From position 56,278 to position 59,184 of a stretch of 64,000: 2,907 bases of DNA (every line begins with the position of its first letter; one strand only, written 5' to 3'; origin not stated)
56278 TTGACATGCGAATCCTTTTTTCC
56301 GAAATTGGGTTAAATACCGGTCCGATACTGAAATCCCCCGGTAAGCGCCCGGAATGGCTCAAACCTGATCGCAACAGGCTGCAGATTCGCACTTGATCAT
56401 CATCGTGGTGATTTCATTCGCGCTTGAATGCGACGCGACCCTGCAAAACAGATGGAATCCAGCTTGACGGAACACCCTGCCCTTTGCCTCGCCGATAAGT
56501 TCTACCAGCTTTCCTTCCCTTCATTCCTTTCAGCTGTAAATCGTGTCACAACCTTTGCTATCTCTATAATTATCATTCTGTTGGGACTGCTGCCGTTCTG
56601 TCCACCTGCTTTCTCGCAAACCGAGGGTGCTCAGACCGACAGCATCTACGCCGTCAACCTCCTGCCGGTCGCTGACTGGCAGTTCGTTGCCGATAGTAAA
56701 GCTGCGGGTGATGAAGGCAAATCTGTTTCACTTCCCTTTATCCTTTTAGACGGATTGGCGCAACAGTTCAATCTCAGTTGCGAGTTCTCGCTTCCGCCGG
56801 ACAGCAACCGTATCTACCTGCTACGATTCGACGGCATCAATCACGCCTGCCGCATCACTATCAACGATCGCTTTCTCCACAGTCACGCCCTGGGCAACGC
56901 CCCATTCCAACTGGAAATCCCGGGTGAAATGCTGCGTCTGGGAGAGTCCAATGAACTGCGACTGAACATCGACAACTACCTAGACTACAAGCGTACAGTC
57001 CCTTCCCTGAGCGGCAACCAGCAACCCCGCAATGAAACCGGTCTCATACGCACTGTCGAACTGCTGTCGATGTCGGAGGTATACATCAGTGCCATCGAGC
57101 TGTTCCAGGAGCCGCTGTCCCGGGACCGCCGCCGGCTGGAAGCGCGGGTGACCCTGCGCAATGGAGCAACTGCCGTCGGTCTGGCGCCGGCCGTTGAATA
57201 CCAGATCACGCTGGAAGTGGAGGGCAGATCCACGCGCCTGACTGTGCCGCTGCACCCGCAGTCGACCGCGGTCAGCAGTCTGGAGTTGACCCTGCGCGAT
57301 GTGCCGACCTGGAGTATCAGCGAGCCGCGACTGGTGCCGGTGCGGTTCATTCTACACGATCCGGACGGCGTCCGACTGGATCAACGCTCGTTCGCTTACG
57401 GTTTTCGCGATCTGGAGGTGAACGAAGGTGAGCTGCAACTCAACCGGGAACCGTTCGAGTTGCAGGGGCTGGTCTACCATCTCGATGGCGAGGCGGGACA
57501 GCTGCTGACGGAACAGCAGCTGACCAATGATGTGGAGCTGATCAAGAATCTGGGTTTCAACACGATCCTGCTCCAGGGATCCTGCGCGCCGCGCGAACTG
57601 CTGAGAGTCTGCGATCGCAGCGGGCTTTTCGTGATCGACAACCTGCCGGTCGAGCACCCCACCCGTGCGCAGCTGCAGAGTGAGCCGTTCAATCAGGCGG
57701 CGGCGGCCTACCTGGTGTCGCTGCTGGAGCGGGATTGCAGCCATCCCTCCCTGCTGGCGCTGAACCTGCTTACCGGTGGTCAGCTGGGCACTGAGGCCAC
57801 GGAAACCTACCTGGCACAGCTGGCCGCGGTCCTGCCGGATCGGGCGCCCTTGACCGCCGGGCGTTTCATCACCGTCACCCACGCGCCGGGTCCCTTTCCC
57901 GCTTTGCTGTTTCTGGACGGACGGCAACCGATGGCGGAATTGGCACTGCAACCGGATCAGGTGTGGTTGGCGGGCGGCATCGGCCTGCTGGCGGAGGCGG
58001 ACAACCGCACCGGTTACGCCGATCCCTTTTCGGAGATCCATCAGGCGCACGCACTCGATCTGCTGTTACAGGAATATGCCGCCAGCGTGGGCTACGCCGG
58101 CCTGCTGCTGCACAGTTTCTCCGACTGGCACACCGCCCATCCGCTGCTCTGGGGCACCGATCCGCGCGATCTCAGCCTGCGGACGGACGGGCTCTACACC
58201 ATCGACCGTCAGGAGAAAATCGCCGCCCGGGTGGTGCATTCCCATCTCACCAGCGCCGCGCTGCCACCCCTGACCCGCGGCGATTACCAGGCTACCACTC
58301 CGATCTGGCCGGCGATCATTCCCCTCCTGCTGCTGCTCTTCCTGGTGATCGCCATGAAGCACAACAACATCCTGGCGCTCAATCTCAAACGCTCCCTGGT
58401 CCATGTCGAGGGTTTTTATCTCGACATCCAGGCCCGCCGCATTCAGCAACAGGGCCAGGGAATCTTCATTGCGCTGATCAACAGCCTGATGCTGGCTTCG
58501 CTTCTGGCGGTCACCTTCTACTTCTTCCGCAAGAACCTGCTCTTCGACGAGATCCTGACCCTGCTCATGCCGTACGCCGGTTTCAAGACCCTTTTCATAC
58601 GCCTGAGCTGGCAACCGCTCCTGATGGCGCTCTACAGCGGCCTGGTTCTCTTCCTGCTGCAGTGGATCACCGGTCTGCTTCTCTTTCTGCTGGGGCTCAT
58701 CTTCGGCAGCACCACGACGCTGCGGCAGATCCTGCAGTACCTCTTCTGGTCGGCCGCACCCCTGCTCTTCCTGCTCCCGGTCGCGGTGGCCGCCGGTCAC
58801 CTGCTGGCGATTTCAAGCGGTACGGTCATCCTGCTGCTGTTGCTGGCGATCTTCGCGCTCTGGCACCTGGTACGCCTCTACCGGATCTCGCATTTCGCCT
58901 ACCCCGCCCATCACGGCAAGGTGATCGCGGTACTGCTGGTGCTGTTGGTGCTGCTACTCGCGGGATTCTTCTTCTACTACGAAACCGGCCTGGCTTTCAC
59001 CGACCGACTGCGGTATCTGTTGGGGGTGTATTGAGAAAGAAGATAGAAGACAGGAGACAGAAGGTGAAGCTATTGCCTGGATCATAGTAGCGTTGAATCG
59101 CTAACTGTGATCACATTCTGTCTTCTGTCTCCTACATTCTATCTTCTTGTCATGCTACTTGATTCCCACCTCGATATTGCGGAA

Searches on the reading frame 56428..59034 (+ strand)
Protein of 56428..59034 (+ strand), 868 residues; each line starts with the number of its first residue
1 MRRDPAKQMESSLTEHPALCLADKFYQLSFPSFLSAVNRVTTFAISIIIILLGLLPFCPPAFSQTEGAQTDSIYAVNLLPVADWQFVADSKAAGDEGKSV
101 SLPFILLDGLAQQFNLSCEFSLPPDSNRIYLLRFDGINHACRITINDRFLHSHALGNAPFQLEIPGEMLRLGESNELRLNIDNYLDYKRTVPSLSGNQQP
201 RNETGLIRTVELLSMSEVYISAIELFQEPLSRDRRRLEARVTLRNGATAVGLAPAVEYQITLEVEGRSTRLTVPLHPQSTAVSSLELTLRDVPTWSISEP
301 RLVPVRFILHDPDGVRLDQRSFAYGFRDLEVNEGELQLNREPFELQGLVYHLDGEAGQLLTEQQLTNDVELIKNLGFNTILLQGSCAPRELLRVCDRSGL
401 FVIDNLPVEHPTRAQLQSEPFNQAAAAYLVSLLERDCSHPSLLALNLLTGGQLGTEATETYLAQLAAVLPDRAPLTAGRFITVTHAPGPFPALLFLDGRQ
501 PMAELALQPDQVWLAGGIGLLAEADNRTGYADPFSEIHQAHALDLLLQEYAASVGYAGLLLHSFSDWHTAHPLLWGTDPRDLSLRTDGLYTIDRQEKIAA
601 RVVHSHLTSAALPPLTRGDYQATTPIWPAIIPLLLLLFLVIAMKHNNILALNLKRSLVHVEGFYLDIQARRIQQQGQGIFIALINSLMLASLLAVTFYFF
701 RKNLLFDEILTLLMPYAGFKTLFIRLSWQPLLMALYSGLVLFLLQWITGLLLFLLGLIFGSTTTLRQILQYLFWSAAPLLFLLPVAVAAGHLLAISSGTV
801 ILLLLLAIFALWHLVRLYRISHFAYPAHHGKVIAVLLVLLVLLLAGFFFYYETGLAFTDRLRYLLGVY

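Call 37: find_encoding_contigs(protein=window:56428-59034:+, flank=10000, max_places=1)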
Protein window:56428-59034:+ (868 aa): 24 contigs read that carry it; 1 place shown.
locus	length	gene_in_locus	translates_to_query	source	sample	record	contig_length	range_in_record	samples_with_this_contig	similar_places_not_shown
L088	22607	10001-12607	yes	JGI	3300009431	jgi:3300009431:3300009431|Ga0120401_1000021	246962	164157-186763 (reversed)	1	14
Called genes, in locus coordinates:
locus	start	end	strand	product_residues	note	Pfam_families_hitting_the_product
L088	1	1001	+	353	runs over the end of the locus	PF01063:Aminotran_4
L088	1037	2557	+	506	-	PF00171:Aldedh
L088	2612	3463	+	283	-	PF08668:HDOD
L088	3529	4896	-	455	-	PF00072:Response_reg, PF13556:HTH_30 (faint), PF00158:Sigma54_activat, PF14532:Sigma54_activ_2, PF07724:AAA_2 (weak), PF07728:AAA_5 (weak), PF25601:AAA_lid_14, PF02954:HTH_8, +1 more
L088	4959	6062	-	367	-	PF03193:RsgA_GTPase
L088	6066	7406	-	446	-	PF07690:MFS_1, PF11700:ATG22, PF07690:MFS_1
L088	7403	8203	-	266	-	PF19293:CdaA_N, PF02457:DAC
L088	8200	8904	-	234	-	PF00814:TsaD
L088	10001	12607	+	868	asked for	PF02836:Glyco_hydro_2_C (weak)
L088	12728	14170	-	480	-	PF01523:PmbA_TldD_1st, PF19290:PmbA_TldD_2nd, PF19289:PmbA_TldD_3rd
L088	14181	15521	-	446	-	PF01523:PmbA_TldD_1st (weak), PF19290:PmbA_TldD_2nd (weak), PF19289:PmbA_TldD_3rd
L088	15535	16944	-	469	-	PF00515:TPR_1 (faint), PF13414:TPR_11 (faint), PF13432:TPR_16 (faint), PF14559:TPR_19 (faint), PF13428:TPR_14 (faint), PF13431:TPR_17 (faint), PF13371:TPR_9 (weak), PF07719:TPR_2 (weak), +1 more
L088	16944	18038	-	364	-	PF02163:Peptidase_M50, PF00595:PDZ (weak), PF13180:PDZ_2 (weak), PF17820:PDZ_6 (weak)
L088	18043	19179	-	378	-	PF02670:DXP_reductoisom, PF08436:DXP_redisom_C, PF13288:DXPR_C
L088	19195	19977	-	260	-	PF20230:DUF6588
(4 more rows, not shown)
